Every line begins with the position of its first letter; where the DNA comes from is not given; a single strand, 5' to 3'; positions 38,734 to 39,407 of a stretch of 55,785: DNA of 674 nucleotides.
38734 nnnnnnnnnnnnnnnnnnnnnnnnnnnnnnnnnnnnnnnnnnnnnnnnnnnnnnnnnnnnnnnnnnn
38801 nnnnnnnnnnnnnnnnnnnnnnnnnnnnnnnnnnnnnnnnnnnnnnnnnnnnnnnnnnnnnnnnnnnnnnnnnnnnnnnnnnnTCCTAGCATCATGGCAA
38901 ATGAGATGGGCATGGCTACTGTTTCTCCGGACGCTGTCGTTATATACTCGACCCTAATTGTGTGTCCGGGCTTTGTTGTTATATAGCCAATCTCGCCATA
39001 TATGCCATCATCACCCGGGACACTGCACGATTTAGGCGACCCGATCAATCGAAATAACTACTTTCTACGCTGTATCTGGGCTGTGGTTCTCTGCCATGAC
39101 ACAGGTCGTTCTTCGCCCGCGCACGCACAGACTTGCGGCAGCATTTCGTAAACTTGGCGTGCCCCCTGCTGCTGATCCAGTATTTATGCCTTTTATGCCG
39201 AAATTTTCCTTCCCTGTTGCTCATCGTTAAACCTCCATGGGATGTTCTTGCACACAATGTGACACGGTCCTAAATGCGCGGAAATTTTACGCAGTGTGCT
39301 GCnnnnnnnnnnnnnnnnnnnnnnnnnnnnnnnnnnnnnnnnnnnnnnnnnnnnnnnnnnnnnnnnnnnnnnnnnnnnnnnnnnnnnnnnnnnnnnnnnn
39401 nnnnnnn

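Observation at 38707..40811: SPFH protein with duplicated N-terminal domain followed by three tandem small basic ORFs, two of them paralogs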

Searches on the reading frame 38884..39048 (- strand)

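Call 104: search_protein_families(library=phrogs, proteins=[window:38884-39048:-], max_evalue=1)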
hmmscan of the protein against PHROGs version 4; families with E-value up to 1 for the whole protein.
seq(55 aa): 2 families
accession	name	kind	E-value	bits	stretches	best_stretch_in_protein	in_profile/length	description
phrog_6413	-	unknown function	0.13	13.2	1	24-53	25-54/83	-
phrog_38006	-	unknown function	0.23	12.8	1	18-51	26-57/128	-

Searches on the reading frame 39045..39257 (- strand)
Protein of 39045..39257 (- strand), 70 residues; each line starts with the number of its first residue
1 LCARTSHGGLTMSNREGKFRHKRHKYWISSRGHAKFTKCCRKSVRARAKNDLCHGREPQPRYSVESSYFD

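Call 5: search_protein_families(library=pfam, proteins=[window:39045-39257:-], max_evalue=0.1)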
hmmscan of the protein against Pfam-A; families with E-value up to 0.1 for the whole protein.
window:39045-39257:- (70 aa): 1 family
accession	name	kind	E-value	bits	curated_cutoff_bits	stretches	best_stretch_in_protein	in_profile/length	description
PF17489.7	Tnp_22_trimer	-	0.097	13.4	22.2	0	14-25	20-31/43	L1 transposable element trimerization domain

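Call 6: search_protein_families(library=phrogs, proteins=[window:39045-39257:-], max_evalue=0.1)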
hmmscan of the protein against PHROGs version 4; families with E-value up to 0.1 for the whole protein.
window:39045-39257:- (70 aa): 0 families

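Call 9: search_protein_families(library=ncbifam, proteins=[window:39045-39257:-], max_evalue=0.1)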
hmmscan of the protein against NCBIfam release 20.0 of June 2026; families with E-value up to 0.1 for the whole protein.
window:39045-39257:- (70 aa): 0 families

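Call 10: search_protein_families(library=padloc, proteins=[window:39045-39257:-], max_evalue=0.1)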
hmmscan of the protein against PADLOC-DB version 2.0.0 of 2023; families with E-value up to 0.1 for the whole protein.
window:39045-39257:- (70 aa): 0 families

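Call 40: search_protein_families(library=pfam, alignment_id=A4, max_evalue=1)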
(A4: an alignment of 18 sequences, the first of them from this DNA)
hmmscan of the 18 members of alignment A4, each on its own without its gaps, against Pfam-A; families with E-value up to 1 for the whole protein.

A. member 1, seq(59 aa): 1 family
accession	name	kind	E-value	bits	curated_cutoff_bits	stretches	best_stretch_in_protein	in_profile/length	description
PF17489.7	Tnp_22_trimer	-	0.094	13.4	22.2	1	3-14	20-31/43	L1 transposable element trimerization domain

B. families by the number of members that match (of 18 scanned): 5 families
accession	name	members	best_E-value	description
PF03229.18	Alpha_GJ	1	0.0098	Alphavirus glycoprotein J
PF01077.27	NIR_SIR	1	0.028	Nitrite and sulphite reductase 4Fe-4S domain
PF17489.7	Tnp_22_trimer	1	0.094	L1 transposable element trimerization domain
PF22962.3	Ig_NUP210_7th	1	0.15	NUP210 Ig-like domain 7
PF24710.1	DUF7671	1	0.23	Family of unknown function (DUF7671)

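Call 41: search_protein_families(library=phrogs, alignment_id=A4, max_evalue=1)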
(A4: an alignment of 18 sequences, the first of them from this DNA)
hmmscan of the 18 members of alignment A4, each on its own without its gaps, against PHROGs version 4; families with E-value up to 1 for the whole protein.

A. member 1, seq(59 aa): 0 families

B. families by the number of members that match (of 18 scanned): 8 families
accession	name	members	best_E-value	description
phrog_3247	-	5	0.013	-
phrog_7264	-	1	0.037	-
phrog_34634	-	1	0.053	-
phrog_8192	-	1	0.13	-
phrog_12867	-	1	0.16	-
phrog_36219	-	1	0.22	-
phrog_18648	-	1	0.27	-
phrog_13790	-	1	0.4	DNA ligase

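Call 47: find_related_loci(query=A5, collection=genome_contigs, flank=5000)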
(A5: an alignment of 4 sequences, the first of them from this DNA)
Query A5 (59 aa) in genome_contigs; peptide patterns used: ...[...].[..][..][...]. (x = any residue, [..] = any of these).
26 stretches matched a pattern, but none encodes a relative of the query by tblastn (E <= 1e-3).

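Call 52: search_solved_structures(query=A4, max_evalue=10, show_alignments=3)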
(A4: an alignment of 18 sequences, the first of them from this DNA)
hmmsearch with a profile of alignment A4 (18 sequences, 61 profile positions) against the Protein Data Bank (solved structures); distinct sequences matched with E-value up to 10: 3.
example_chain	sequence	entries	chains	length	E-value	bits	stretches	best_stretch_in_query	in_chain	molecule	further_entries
9gs9_H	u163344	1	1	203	1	12.9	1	16-52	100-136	Cas6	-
30ga_H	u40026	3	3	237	1.3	12.7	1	16-52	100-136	Cas6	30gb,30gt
8d1e_D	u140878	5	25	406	1.7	12.2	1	1-43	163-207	Bestrophin-2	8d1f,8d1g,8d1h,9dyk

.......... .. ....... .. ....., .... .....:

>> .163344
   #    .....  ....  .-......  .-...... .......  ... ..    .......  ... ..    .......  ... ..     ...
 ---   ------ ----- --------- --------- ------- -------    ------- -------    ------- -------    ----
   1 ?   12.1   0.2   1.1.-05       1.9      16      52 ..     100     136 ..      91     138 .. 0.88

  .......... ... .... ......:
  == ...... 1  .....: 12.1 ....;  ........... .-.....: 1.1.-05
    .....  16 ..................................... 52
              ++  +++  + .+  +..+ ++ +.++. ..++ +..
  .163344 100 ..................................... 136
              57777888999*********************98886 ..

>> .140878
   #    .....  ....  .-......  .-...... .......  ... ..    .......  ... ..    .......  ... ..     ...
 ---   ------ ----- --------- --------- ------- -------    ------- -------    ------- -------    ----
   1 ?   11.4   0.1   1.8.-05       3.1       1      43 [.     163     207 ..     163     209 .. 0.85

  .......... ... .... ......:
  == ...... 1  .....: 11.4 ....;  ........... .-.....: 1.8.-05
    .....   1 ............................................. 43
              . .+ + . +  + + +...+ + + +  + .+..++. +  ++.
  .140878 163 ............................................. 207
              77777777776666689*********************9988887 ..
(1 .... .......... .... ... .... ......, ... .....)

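Call 78: find_related_loci(query=A5, collection=metagenome_contigs, flank=6000)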
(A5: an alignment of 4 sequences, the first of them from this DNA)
Query A5 (59 aa) in metagenome_contigs; peptide patterns used: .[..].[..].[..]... (x = any residue, [..] = any of these).
20 stretches matched a pattern; 2 encode a relative of the query (tblastn E <= 1e-3); 2 distinct loci.
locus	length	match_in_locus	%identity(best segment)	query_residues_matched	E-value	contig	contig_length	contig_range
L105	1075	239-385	55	11-59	4e-18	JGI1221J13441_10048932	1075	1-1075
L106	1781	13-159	55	11-59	5e-18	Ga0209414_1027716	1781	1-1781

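Call 81: predict_structure(alignment_id=A4)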
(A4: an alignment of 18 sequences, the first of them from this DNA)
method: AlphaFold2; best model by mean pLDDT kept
length: 59 residues; sequences in the alignment: 18
mean_pLDDT: 71.9   pTM: 0.40
mean pLDDT of the five models: 71.9, 70.3, 69.9, 66.9, 65.5
residues with pLDDT >= 90: 8; 70-90: 24; 50-70: 26; < 50: 1
segments of 3 or more residues with pLDDT < 50: none
pLDDT, mean of each block of 10 residues (from residue 1): 55 56 85 90 79 67
secondary structure, 60 per line:
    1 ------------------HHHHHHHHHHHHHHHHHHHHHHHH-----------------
elements in order: H19-42

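Call 90: find_related_loci(query=A5, collection=viral_contigs, flank=6000)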
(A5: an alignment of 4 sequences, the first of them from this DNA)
Query A5 (59 aa) in viral_contigs; peptide patterns used: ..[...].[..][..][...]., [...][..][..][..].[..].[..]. (x = any residue, [..] = any of these).
43 stretches matched a pattern, but none encodes a relative of the query by tblastn (E <= 1e-3).

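Call 96: search_dna_similar(query=window:39048-39224:-, collection=plasmids, mode=protein, max_evalue=1, max_rows=25)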
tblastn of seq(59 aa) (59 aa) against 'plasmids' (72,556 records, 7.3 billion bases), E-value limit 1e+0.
No match.
